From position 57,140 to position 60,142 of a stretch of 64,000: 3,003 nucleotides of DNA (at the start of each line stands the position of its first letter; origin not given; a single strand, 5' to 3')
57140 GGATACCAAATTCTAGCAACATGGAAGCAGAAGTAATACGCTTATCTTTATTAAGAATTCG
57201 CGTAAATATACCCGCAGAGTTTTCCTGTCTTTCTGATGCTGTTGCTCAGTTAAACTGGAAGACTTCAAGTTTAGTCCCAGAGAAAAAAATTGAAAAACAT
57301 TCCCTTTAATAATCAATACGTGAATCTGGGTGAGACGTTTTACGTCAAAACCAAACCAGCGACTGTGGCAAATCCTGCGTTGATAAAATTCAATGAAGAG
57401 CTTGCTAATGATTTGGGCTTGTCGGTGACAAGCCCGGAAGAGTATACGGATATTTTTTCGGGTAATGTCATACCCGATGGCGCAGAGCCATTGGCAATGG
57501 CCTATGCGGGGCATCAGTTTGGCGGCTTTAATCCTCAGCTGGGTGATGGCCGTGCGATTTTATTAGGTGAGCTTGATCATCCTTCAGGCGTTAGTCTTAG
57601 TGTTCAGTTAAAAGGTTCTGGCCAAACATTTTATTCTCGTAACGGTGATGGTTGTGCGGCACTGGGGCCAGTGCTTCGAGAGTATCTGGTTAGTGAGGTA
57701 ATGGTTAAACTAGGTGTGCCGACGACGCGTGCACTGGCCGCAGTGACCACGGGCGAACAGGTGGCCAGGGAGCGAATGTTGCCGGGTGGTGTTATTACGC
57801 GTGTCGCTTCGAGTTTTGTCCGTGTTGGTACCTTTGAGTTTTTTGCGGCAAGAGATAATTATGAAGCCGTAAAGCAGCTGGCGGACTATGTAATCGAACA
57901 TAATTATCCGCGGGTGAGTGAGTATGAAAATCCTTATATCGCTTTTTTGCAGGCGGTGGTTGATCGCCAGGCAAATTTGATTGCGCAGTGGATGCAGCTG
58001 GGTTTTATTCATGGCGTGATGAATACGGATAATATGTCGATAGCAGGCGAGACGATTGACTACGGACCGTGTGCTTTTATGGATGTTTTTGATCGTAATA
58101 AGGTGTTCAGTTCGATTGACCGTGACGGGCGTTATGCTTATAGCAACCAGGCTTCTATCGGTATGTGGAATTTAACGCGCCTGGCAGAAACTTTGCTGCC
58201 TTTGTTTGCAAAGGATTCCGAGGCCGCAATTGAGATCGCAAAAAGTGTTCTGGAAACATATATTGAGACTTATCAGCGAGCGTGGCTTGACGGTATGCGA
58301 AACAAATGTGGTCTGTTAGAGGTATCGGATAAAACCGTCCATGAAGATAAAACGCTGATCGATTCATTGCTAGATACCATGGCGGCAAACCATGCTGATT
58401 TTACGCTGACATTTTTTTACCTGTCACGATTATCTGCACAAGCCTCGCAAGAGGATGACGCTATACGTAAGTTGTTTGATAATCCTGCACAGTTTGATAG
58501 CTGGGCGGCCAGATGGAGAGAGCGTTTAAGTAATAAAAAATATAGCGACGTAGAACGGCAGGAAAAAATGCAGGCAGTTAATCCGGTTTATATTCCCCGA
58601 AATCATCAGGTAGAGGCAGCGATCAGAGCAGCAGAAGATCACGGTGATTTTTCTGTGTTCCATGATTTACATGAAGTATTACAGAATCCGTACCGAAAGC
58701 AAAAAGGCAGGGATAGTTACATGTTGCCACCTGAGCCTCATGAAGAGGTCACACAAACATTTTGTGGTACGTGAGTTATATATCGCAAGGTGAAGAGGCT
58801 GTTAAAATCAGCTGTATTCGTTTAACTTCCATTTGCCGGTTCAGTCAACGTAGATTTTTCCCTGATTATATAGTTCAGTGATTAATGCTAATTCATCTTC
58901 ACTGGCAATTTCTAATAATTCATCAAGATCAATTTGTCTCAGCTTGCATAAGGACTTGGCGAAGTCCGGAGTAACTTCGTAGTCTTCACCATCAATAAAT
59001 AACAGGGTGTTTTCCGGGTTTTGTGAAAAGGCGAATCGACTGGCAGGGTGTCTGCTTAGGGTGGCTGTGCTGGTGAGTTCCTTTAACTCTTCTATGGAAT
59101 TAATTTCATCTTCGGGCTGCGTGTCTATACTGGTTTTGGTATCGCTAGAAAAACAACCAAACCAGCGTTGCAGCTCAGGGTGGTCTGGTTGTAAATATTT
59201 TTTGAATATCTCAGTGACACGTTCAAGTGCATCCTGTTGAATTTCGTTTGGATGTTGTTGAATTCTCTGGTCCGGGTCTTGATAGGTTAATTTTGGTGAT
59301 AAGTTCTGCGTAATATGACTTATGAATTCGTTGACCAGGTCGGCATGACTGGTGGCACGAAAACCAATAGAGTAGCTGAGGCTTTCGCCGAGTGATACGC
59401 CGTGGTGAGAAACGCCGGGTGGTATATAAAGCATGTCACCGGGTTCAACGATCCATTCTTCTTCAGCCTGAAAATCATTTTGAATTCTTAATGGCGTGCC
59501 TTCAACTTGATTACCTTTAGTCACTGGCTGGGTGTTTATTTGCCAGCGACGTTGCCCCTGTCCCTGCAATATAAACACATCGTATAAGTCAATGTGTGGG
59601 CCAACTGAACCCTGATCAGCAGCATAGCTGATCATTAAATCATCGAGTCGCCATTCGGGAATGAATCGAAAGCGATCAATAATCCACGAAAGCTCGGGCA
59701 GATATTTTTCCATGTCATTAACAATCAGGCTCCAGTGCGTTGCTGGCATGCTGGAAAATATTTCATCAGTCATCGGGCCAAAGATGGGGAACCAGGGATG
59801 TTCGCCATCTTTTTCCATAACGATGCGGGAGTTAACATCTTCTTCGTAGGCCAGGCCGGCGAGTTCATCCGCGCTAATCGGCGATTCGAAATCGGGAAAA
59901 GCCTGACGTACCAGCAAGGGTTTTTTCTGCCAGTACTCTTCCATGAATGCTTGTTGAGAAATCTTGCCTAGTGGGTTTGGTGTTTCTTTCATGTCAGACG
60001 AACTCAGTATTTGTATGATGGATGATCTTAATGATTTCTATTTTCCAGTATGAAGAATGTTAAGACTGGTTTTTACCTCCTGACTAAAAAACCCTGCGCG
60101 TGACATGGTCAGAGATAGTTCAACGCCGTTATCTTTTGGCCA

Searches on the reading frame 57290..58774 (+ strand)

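Call 75: search_protein_families(library=pfam, proteins=[window:57290-58774:+], max_evalue=0.00001)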
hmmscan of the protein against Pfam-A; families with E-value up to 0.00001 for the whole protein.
window:57290-58774:+ (494 aa): 1 family
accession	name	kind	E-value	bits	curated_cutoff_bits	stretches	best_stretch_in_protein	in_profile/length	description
PF02696.19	SelO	-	5.4e-123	411.6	22.8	1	3-464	4-465/466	Protein adenylyltransferase SelO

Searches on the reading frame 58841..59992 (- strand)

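Call 75: search_protein_families(library=pfam, proteins=[window:58841-59992:-], max_evalue=0.00001)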
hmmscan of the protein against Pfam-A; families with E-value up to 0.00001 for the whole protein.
window:58841-59992:- (383 aa): 2 families
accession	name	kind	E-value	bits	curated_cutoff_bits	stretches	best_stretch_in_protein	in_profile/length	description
PF08007.18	JmjC_2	-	1.7e-36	125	22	1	105-219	3-127/127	JmjC domain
PF20514.4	ROXA-like_wH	-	6e-12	46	22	1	273-378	8-116/119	ROXA-like winged helix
